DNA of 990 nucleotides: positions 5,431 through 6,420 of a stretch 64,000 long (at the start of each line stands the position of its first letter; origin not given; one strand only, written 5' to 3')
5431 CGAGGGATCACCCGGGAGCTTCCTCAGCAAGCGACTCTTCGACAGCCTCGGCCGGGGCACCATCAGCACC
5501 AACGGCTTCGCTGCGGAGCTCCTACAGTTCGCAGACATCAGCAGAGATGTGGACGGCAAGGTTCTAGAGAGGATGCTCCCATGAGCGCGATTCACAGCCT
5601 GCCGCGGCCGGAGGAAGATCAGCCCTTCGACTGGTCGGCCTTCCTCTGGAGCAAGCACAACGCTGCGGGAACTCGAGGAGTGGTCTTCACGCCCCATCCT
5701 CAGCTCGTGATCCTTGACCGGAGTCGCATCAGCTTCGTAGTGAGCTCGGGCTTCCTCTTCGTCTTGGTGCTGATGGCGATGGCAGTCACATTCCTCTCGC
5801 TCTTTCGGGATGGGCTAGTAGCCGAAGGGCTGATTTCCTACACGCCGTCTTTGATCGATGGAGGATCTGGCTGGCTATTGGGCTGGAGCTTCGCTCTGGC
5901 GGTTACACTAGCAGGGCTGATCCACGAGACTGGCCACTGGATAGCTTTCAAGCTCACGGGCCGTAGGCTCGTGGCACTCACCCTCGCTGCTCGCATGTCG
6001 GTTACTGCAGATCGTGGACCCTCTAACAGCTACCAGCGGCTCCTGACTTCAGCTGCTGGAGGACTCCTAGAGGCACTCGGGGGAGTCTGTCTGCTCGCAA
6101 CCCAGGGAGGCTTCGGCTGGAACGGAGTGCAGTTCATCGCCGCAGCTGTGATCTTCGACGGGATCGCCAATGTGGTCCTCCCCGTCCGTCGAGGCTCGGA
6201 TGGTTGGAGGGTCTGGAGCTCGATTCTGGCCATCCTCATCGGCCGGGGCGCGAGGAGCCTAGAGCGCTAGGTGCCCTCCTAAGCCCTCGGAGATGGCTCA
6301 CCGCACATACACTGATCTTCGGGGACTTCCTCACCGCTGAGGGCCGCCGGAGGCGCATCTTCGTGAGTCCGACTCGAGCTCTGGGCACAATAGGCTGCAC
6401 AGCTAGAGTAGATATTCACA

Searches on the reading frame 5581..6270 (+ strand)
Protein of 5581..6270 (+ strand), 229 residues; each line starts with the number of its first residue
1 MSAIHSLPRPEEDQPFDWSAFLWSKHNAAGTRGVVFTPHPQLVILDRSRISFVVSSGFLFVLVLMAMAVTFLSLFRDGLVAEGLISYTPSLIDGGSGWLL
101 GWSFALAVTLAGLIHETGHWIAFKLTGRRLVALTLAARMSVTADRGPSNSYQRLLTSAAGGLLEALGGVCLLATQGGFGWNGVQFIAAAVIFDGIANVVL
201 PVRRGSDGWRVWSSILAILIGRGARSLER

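Call 67: search_protein_families(library=pfam, proteins=[window:5581-6270:+], max_evalue=0.01)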
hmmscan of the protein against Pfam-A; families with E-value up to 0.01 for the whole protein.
window:5581-6270:+ (229 aa): 1 family
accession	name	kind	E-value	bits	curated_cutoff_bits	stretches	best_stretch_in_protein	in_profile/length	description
PF13398.12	Peptidase_M50B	-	1.7e-05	25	26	1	110-176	23-90/201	Peptidase M50B-like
